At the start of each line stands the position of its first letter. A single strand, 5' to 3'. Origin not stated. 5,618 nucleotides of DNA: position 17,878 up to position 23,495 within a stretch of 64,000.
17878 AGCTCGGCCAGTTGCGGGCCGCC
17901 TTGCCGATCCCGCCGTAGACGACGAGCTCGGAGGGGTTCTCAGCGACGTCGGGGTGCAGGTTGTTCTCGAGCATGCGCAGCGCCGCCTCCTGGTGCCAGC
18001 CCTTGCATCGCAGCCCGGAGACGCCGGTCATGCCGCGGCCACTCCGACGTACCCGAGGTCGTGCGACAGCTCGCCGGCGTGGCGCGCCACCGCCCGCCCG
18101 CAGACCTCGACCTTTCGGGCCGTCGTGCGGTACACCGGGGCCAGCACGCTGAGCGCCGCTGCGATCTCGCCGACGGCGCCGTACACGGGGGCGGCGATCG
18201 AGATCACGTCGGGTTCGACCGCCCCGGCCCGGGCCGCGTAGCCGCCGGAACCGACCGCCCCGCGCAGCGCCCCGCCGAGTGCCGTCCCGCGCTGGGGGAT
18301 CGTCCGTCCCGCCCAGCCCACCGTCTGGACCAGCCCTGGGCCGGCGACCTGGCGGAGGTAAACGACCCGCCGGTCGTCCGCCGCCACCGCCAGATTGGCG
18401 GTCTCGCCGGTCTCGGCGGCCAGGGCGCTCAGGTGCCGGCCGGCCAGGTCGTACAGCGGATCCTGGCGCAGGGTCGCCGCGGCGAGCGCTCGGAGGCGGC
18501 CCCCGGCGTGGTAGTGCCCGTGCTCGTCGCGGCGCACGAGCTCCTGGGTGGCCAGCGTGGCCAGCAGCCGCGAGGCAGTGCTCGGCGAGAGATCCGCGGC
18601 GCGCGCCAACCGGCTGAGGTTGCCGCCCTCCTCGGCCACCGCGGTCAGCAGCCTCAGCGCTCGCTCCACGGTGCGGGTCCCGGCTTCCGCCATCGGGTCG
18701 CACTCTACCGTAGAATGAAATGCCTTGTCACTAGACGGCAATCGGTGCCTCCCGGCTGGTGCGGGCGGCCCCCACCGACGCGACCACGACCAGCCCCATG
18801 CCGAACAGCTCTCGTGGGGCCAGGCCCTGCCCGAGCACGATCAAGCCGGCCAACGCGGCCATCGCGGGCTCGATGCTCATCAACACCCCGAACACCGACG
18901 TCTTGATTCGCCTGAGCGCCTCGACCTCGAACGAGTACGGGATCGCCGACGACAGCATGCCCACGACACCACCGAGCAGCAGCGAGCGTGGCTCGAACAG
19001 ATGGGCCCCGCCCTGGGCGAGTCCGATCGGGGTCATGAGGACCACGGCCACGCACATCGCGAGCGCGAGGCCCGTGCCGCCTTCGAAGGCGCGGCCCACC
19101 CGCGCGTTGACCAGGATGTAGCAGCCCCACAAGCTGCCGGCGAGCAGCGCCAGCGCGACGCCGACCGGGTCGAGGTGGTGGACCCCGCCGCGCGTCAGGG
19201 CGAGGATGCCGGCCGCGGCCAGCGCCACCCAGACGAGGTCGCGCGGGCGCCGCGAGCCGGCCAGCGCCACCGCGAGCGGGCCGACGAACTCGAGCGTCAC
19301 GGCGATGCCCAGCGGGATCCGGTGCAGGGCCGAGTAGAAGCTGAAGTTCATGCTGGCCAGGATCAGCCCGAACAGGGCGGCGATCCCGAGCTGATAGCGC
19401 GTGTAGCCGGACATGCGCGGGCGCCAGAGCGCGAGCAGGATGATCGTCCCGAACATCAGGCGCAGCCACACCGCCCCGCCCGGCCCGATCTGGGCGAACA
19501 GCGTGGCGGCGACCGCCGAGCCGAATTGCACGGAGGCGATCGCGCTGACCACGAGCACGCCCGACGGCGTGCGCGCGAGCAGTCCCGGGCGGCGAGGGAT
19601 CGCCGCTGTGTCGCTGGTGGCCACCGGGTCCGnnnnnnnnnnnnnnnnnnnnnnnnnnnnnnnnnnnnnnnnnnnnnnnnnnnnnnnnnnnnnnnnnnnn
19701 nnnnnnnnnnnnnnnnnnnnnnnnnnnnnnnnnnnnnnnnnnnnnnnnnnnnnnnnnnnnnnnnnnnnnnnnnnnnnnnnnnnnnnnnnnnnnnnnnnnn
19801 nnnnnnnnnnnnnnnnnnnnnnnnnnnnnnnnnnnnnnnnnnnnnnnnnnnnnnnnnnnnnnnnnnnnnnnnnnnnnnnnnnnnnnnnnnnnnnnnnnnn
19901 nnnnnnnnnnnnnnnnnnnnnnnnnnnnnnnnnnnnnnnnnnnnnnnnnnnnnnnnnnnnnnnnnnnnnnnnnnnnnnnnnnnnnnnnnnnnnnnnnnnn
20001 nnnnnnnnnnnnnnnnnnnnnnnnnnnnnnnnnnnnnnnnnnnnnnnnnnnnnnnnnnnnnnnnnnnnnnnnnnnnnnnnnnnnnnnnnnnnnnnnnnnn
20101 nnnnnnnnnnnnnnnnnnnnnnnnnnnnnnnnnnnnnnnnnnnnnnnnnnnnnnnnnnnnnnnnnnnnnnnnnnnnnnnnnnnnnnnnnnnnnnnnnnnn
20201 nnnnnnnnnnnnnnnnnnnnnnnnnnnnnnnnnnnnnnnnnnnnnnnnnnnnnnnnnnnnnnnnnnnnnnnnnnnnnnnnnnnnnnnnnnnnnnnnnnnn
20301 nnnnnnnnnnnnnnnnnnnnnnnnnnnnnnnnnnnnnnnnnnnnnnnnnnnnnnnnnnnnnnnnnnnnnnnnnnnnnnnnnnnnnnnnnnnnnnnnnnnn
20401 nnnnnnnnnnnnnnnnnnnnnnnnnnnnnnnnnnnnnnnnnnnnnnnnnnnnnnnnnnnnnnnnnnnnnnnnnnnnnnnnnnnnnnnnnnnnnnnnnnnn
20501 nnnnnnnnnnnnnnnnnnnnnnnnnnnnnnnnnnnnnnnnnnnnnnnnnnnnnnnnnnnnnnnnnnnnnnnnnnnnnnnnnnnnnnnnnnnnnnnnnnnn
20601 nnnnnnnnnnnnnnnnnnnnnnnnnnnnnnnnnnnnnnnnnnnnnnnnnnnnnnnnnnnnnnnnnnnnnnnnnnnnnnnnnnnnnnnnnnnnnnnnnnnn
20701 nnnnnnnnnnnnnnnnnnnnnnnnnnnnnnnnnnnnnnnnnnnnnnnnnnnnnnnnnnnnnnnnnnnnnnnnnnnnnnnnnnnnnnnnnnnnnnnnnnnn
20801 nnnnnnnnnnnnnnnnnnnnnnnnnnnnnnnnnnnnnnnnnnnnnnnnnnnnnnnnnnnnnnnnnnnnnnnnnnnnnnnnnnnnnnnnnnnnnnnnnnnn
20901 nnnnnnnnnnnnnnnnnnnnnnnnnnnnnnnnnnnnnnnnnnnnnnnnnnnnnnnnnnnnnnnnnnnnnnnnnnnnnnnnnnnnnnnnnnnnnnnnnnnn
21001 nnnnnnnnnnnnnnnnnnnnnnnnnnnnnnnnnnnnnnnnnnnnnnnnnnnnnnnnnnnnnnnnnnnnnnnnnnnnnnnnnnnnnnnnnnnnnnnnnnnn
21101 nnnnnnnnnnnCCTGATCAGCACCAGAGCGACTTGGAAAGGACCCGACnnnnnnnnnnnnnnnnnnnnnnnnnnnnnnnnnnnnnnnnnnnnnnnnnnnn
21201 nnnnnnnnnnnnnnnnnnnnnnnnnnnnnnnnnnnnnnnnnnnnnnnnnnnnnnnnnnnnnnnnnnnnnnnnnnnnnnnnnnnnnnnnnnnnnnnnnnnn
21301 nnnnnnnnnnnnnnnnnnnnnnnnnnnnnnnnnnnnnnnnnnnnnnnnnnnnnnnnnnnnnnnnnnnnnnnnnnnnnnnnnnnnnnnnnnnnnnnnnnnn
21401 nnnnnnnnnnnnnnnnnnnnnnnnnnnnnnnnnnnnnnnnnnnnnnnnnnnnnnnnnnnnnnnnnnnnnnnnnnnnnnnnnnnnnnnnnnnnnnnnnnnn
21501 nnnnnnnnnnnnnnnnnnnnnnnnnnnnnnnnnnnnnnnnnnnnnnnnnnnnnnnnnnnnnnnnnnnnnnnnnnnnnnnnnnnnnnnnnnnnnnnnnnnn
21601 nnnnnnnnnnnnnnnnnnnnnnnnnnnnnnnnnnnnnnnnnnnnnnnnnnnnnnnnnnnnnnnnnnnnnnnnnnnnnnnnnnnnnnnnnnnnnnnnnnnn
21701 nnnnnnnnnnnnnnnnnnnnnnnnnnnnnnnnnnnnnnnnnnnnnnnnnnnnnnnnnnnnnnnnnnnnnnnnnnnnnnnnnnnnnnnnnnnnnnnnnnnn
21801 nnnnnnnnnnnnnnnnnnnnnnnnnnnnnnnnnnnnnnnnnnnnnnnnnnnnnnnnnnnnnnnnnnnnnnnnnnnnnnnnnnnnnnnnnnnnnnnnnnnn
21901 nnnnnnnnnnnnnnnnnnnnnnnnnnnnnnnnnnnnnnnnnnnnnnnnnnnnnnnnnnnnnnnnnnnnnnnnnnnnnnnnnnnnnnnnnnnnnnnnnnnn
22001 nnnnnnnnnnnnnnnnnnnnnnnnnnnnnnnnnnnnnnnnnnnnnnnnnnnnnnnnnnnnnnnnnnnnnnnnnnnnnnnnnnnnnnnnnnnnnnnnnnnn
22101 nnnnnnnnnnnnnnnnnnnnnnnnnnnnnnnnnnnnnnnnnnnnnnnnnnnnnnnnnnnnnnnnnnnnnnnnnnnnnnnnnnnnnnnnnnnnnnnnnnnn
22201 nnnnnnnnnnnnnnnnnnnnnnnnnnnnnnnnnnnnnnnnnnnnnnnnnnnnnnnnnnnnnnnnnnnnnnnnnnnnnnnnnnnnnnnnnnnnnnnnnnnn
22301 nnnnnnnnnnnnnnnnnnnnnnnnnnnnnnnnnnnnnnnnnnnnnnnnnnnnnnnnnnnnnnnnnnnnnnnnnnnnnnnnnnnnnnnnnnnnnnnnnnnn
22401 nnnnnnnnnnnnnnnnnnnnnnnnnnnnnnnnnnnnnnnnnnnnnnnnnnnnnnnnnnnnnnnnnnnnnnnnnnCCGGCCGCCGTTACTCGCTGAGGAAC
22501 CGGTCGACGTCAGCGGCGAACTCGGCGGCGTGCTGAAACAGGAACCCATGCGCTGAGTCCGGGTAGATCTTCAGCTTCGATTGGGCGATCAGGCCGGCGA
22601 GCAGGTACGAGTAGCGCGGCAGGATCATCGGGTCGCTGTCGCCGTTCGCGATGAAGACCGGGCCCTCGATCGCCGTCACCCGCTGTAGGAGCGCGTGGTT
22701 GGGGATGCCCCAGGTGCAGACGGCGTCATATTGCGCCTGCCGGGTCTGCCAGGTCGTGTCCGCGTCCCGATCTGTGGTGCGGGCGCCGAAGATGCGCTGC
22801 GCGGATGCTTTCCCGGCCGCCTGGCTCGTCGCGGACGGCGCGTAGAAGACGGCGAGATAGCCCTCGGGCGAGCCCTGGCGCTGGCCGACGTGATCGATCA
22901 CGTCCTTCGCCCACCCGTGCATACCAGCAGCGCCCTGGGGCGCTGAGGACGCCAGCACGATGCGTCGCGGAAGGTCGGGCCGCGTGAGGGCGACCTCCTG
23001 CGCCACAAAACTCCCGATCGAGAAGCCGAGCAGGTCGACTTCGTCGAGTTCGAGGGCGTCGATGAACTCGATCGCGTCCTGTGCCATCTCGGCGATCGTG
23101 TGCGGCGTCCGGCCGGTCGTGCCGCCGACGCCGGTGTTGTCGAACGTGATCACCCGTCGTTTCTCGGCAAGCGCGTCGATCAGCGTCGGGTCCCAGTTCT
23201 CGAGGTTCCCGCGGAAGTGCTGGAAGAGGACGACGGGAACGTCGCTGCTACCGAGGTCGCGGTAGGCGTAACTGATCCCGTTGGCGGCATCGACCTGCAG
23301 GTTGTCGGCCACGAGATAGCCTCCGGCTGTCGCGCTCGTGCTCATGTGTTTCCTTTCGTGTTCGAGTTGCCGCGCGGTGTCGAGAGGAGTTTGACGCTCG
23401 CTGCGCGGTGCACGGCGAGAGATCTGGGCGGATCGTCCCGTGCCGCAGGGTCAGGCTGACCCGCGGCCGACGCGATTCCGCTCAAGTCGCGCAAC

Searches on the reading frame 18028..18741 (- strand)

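Call 10: search_protein_families(library=ncbifam, proteins=[window:18028-18741:-], max_evalue=0.00001)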
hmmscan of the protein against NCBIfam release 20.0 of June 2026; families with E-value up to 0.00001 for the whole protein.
window:18028-18741:- (237 aa): 6 families
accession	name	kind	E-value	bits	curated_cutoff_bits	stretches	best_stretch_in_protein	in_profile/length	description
NF045644.1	TransRegBhcR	equivalog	3.7e-26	92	350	2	18-145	18-146/267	HTH-type transcriptional regulator BhcR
TIGR02431.1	pcaR_pcaU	subfamily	1.9e-16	60.1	284.75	1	25-157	8-140/248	beta-ketoadipate pathway transcriptional regulators, PcaR/PcaU/PobR family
NF011671.1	PRK15090.1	equivalog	1e-14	54.4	275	1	24-159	12-148/256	DNA-binding transcriptional regulator KdgR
NF008601.2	PRK11569.1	equivalog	1.8e-12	47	380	1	20-158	24-166/276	glyoxylate bypass operon transcriptional repressor IclR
NF007548.0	PRK10163.1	equivalog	3.2e-12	46.2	406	1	14-159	13-160/271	HTH-type transcriptional repressor AllR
NF007342.0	PRK09834.1-4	equivalog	4e-07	29.3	251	1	18-128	7-119/263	DNA-binding transcriptional regulator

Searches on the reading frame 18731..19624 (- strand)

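Call 10: search_protein_families(library=ncbifam, proteins=[window:18731-19624:-], max_evalue=0.00001)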
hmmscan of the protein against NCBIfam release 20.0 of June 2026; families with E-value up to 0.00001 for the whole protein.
window:18731-19624:- (297 aa): 2 families
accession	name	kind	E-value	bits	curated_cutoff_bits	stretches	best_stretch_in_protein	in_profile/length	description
NF007823.0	PRK10532.1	equivalog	3.4e-65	220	354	1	23-293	15-286/295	threonine/homoserine exporter RhtA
TIGR00950.1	2A78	equivalog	7.4e-15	55.1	230.2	1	51-284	21-264/264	carboxylate/amino acid/amine transporter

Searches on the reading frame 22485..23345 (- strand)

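Call 10: search_protein_families(library=ncbifam, proteins=[window:22485-23345:-], max_evalue=0.00001)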
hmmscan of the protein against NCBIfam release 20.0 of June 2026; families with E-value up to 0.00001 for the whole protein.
window:22485-23345:- (286 aa): 21 families
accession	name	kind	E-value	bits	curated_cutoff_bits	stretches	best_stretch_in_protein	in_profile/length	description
TIGR02427.1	protocat_pcaD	equivalog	1.4e-21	77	255.85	1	34-284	10-250/251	3-oxoadipate enol-lactonase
NF051487.1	bifunc_PcaCD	exception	1.5e-21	77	430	1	34-285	171-412/413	bifunctional 4-carboxymuconolactone decarboxylase/3-oxoadipate enol-lactonase PcaCD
NF051488.1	bifunc_PcaDC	exception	8.2e-21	74.5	390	1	35-285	11-251/375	bifunctional 3-oxoadipate enol-lactonase/4-carboxymuconolactone decarboxylase PcaDC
NF050089.1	i_nPHAscl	equivalog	7.3e-17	61.3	300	1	20-136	3-119/288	intracellular short-chain-length polyhydroxyalkanoate depolymerase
NF011457.0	PRK14875.1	equivalog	2.4e-16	59.7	307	1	27-275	123-360/372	acetoin dehydrogenase dihydrolipoyllysine-residue acetyltransferase subunit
TIGR02240.1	PHA_depoly_arom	equivalog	1.3e-15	57.6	250.6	1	23-285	13-264/276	poly(3-hydroxyalkanoate) depolymerase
NF052610.1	macro_16_ester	equivalog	4.2e-15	55.8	420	1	21-262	8-258/281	alpha/beta fold macrolide esterase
TIGR03611.1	RutD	equivalog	2.5e-13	50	238.5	1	38-131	16-110/258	pyrimidine utilization protein D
NF041759.1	mac_hydro_EstT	equivalog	5.7e-13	48.7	450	1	21-140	7-132/278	macrolide hydrolase EstT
TIGR03056.1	bchO_mg_che_rel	equivalog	6.3e-13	48.4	172.55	1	21-147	13-141/278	alpha/beta fold hydrolase BchO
TIGR01738.1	bioH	equivalog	5.5e-12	45.8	206.95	1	38-140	7-104/245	pimeloyl-ACP methyl ester esterase BioH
NF053693.1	esterase_mleCBF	exception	4.3e-11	42.7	564.5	1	32-267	19-261/279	CBF family alpha/beta fold macrolide esterase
NF053684.1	esterase_mleBCA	exception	7.4e-11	41.7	570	1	21-125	8-118/281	BCA family alpha/beta fold macrolide esterase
NF053683.1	esterase_mleBRB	exception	6.4e-10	39.1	585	1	20-134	7-127/280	BRB family alpha/beta fold macrolide esterase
TIGR03695.1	menH_SHCHC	equivalog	2.9e-09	36.7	208.55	1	38-136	5-106/252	2-succinyl-6-hydroxy-2,4-cyclohexadiene-1-carboxylate synthase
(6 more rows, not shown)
